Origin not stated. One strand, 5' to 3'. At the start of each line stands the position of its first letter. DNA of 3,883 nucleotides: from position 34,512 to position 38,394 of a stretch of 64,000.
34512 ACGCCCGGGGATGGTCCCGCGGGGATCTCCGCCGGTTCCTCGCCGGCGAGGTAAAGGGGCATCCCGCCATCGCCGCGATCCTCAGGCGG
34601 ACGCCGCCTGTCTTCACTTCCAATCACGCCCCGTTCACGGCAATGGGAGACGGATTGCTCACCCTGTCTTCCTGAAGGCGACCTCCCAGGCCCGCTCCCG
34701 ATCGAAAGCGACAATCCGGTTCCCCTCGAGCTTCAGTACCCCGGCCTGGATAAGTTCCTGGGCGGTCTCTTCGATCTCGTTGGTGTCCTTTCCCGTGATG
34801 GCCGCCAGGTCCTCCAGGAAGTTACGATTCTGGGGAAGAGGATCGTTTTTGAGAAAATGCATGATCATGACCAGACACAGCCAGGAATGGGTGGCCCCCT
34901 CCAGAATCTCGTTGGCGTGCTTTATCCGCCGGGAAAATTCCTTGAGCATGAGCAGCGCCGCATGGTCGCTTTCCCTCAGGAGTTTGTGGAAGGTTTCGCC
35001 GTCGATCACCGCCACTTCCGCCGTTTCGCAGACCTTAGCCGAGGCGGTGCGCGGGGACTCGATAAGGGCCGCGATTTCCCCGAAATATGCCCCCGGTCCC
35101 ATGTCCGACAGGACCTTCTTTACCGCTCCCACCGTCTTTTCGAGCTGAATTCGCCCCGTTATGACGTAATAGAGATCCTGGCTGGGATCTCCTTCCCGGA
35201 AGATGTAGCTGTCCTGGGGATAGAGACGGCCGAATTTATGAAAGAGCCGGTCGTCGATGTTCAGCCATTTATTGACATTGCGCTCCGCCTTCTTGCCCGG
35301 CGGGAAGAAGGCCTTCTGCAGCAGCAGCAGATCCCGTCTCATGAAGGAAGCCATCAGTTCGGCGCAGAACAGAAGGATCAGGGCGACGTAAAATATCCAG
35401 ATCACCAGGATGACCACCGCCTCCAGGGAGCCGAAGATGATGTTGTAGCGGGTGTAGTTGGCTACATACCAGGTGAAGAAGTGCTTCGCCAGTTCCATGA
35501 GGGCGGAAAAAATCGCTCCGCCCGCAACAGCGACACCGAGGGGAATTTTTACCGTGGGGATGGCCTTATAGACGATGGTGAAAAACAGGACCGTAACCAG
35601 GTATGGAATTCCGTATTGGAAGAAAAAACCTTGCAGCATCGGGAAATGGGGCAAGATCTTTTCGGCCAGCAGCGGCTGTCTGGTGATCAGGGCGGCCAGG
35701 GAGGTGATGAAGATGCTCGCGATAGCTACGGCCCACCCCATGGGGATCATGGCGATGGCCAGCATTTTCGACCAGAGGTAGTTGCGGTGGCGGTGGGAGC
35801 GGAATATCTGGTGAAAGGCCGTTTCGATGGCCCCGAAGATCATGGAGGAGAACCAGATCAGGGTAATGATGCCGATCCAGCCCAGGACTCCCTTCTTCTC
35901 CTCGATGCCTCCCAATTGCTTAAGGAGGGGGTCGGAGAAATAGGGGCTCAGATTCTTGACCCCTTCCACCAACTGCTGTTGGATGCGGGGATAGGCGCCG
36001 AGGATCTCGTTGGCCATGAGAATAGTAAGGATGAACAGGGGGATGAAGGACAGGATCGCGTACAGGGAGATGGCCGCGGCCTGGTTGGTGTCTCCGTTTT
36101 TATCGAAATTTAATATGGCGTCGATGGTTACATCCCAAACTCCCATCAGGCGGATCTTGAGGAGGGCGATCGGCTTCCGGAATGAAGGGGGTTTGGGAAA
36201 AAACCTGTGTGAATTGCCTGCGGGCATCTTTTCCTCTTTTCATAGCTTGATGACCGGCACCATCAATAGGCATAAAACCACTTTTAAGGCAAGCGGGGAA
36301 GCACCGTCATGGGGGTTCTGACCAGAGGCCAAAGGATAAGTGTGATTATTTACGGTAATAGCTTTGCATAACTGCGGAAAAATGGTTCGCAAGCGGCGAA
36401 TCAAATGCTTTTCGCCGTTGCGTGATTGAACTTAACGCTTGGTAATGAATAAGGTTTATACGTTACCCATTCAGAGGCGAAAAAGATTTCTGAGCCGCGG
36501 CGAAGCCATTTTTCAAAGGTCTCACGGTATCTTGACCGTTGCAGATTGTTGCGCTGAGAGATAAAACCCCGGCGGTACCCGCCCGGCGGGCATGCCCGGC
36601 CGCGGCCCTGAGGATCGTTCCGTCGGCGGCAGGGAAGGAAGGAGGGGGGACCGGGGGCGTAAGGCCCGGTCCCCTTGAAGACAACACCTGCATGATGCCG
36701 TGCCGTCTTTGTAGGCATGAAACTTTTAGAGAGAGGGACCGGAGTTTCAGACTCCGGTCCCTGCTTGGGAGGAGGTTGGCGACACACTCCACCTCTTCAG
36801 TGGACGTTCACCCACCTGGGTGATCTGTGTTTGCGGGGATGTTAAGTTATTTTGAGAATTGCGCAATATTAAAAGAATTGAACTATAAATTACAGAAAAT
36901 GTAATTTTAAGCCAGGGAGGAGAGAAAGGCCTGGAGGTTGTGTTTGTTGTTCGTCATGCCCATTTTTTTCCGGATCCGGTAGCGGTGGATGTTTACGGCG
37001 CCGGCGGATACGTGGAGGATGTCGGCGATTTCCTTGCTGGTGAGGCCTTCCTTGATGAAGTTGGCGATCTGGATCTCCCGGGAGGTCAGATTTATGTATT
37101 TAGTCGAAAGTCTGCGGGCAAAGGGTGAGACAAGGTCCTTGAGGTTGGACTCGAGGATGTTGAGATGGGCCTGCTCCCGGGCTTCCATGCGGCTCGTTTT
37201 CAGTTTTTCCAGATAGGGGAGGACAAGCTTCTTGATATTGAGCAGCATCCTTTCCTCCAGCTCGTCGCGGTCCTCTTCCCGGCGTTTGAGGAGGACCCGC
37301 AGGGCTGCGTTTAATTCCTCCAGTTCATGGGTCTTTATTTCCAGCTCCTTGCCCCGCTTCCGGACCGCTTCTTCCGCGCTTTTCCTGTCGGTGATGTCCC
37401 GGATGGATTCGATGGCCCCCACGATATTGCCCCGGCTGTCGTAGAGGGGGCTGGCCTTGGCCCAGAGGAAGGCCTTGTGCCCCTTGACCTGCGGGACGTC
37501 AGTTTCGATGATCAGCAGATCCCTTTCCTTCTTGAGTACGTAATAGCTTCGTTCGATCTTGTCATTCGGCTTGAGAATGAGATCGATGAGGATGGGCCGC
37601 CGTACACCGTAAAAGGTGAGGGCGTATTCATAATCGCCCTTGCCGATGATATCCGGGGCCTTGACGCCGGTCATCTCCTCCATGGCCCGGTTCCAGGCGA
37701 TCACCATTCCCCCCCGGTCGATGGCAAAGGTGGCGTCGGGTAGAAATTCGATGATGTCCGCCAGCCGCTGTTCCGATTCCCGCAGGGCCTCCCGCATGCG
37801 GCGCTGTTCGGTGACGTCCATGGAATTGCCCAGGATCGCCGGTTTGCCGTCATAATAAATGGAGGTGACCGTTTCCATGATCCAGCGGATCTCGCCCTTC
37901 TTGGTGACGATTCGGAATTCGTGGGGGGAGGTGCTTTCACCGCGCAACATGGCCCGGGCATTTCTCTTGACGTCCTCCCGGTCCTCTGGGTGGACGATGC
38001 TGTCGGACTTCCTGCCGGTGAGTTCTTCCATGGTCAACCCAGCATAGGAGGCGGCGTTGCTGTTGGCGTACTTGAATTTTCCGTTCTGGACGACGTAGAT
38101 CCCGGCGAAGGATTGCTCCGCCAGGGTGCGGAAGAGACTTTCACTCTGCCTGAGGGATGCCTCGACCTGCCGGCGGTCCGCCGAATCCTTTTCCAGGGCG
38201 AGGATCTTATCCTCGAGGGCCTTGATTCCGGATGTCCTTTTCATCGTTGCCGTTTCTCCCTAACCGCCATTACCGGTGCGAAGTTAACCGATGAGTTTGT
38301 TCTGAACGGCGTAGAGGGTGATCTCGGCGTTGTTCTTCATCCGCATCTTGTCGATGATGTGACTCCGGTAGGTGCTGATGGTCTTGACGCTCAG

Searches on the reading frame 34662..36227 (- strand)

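Call 74: search_protein_families(library=pfam, proteins=[window:34662-36227:-], max_evalue=0.00001)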
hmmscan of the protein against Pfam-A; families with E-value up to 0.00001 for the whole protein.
window:34662-36227:- (522 aa): 2 families
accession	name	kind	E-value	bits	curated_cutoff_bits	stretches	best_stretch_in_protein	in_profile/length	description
PF03631.20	Virul_fac_BrkB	-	3.3e-38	132.3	33.7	1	49-297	8-257/259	Virulence factor BrkB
PF00027.35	cNMP_binding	-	4e-19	68.8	27.5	1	335-419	3-88/89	Cyclic nucleotide-binding domain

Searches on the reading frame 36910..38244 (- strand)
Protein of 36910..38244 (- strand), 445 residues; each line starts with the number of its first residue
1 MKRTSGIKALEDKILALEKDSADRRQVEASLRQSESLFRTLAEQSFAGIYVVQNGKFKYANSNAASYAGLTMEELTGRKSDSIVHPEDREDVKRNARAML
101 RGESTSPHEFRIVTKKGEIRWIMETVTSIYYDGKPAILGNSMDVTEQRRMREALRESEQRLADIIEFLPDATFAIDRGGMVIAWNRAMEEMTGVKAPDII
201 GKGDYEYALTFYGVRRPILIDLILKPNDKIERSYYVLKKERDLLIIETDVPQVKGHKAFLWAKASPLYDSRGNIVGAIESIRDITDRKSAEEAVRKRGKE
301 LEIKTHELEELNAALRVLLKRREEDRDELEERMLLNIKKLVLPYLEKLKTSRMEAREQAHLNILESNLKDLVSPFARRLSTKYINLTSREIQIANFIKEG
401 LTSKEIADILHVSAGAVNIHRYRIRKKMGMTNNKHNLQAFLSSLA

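Call 74: search_protein_families(library=pfam, proteins=[window:36910-38244:-], max_evalue=0.00001)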
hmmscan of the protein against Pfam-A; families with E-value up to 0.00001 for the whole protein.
window:36910-38244:- (445 aa): 7 families
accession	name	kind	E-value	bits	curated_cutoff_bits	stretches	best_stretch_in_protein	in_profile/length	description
PF08448.16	PAS_4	-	3.1e-21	76.1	23.1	2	53-149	13-110/110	PAS fold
PF00989.32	PAS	-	1.2e-19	70.8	22.6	2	38-143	3-112/113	PAS fold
PF08447.18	PAS_3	-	9.3e-19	67.9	25.6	1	59-136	3-83/89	PAS fold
PF13426.13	PAS_9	-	4.8e-17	62.6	27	1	49-146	4-103/103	PAS domain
PF00196.25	GerE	-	3.1e-13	49.6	23.5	1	385-433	2-50/57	Bacterial regulatory proteins, luxR family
PF13188.13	PAS_8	-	8.2e-13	48.2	21.8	1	159-198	1-40/65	PAS domain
PF08281.18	Sigma70_r4_2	-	1.8e-06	27.9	25.7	1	399-428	25-54/54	Sigma-70, region 4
